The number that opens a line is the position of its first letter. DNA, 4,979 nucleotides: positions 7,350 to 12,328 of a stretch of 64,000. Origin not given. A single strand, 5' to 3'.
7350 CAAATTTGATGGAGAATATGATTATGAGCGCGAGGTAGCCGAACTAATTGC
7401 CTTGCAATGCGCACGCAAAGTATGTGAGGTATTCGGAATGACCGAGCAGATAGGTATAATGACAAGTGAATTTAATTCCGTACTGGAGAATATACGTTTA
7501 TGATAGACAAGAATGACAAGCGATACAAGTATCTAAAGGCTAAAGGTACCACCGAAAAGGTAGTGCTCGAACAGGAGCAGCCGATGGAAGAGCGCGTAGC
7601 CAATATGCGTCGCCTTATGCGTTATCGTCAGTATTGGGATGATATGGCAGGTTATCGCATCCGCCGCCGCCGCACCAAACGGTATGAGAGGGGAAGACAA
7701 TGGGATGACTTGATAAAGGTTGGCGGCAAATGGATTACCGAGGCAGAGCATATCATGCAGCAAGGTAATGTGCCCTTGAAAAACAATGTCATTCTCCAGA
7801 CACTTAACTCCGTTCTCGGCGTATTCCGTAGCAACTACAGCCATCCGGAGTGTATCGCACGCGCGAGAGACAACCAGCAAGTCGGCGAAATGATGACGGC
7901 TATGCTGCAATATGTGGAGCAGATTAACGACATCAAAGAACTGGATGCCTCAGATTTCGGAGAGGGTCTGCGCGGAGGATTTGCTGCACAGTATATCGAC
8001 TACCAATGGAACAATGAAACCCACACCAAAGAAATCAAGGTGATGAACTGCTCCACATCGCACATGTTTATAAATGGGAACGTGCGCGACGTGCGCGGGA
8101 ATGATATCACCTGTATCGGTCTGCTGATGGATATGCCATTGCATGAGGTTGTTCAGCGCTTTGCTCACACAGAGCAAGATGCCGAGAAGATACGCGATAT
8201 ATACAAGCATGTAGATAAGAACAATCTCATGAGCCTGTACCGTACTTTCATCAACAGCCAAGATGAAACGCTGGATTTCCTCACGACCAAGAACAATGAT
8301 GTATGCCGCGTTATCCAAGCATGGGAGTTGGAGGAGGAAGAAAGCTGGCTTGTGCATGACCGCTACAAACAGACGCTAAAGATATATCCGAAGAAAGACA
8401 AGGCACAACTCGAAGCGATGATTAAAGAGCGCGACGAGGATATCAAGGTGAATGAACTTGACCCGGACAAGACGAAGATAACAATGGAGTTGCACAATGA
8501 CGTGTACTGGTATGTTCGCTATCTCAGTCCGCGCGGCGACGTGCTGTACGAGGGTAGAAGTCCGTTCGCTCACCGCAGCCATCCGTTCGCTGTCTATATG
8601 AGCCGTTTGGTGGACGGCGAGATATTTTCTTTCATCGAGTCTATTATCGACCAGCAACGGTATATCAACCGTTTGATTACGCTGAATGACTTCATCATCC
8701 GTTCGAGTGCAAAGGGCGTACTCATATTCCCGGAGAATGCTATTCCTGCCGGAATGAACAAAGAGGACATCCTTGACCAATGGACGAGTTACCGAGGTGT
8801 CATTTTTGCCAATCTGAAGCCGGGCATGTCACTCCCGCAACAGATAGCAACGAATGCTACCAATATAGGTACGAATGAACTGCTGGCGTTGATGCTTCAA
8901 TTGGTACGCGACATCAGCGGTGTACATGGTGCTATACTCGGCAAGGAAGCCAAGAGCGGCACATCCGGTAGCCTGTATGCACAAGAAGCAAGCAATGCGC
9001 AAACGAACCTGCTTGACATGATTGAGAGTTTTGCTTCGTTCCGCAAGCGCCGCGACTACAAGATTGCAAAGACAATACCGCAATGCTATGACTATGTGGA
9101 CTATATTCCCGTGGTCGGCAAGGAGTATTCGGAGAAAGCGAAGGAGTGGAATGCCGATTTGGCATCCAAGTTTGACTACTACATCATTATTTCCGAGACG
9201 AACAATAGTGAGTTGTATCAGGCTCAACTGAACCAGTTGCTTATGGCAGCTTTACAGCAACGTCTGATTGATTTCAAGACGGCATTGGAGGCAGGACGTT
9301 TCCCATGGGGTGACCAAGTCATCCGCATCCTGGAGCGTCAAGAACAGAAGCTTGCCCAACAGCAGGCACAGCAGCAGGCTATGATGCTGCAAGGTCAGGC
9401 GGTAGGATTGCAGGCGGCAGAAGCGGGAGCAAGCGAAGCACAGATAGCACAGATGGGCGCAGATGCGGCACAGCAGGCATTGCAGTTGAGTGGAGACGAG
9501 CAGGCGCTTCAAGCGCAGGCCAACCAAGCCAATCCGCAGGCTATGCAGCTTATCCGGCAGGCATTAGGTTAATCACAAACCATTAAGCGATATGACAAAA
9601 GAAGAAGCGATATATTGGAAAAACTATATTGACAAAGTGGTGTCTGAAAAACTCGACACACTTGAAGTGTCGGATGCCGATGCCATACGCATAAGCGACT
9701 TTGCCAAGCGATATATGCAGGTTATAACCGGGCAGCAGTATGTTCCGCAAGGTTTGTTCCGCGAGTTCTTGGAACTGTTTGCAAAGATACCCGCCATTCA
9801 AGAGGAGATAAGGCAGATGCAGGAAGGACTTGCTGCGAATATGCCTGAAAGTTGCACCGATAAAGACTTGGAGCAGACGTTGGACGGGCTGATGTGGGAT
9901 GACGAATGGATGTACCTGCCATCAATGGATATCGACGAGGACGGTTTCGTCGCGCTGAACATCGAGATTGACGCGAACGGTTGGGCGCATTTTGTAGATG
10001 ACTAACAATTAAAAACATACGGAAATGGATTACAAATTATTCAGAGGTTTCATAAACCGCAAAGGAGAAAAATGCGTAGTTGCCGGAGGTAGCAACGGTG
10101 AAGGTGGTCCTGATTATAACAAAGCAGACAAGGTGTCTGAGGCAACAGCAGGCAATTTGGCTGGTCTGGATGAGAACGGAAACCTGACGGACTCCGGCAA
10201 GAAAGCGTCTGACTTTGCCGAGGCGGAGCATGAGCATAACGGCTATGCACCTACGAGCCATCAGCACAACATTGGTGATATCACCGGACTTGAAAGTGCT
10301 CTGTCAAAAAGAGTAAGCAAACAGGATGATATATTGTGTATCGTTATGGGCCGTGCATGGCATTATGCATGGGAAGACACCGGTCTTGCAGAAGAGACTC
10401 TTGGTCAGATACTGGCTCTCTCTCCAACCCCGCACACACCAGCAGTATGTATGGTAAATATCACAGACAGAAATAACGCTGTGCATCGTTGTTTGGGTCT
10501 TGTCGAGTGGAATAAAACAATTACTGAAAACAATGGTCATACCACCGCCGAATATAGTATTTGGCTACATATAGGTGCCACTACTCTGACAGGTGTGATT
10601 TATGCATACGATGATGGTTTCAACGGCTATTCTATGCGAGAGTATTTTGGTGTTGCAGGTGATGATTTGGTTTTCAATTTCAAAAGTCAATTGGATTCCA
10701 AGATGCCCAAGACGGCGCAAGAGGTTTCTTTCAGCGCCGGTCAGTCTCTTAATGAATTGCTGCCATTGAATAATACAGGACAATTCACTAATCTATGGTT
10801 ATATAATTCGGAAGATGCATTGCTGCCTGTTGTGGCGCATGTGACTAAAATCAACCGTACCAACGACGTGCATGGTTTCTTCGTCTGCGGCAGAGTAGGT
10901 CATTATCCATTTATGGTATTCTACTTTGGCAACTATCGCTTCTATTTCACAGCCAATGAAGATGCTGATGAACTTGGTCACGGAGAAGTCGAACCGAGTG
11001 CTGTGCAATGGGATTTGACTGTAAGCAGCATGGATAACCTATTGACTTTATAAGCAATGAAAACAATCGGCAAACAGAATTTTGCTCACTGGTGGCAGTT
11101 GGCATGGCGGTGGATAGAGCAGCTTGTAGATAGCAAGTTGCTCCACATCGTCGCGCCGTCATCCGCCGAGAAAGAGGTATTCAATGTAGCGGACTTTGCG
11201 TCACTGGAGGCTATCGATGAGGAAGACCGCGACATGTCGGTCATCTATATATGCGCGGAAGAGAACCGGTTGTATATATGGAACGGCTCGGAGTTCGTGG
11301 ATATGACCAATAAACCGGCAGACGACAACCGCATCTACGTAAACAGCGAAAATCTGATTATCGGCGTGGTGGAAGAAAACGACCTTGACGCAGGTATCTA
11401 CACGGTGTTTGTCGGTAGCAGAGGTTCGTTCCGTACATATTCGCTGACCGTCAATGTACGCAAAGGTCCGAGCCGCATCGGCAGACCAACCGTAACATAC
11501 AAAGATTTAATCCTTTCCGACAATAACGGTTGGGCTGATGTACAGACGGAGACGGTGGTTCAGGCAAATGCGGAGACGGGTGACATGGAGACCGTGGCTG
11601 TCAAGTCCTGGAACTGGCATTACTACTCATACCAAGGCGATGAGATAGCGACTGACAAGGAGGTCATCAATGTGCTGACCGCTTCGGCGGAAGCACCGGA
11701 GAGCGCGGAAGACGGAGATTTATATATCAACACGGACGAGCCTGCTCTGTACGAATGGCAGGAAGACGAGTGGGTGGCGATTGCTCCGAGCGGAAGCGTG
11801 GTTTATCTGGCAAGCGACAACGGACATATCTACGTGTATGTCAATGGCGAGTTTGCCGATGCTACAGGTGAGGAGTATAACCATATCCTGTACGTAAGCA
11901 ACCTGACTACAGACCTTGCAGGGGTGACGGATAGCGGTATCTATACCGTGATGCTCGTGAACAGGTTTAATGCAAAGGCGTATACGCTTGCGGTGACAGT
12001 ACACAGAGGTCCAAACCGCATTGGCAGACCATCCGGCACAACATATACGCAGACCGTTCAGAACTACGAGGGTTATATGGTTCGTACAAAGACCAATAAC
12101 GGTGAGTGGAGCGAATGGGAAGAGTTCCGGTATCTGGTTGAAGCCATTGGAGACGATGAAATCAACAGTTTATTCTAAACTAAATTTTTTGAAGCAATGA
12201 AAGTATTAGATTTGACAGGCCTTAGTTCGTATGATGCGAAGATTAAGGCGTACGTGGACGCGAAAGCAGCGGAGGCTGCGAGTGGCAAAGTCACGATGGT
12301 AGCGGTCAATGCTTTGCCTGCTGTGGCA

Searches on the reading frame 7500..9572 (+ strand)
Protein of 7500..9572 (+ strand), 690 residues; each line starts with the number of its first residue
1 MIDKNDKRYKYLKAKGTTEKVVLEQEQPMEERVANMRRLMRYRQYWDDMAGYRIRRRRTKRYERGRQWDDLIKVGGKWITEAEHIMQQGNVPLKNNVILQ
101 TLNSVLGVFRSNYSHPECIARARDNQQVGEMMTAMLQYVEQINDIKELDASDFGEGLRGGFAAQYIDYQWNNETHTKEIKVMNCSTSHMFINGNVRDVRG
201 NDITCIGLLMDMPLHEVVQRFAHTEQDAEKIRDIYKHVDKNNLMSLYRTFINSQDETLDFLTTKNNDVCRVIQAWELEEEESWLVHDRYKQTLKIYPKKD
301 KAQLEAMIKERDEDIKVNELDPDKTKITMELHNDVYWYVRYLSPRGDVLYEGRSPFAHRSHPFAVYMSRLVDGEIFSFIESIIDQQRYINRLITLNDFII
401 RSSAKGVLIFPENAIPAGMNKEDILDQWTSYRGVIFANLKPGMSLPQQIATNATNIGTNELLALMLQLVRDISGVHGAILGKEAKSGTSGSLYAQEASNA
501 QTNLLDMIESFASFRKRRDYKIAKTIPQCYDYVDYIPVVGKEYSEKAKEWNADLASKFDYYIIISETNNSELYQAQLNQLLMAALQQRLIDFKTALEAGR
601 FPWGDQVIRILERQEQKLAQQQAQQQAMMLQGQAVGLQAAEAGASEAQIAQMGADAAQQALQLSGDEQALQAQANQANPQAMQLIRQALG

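Call 9: search_protein_families(library=phrogs, proteins=[window:7500-9572:+])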
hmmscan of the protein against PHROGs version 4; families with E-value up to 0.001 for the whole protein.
window:7500-9572:+ (690 aa): 1 family
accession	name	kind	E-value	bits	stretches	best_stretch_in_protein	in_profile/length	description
phrog_156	-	head and packaging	1.2e-59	203.4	1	38-679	15-644/681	portal protein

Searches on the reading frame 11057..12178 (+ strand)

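Call 9: search_protein_families(library=phrogs, proteins=[window:11057-12178:+])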
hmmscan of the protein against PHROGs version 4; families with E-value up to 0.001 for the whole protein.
window:11057-12178:+ (373 aa): 1 family
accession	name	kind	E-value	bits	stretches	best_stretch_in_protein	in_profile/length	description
phrog_8309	-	unknown function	4e-05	23.9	0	201-243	12-55/312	-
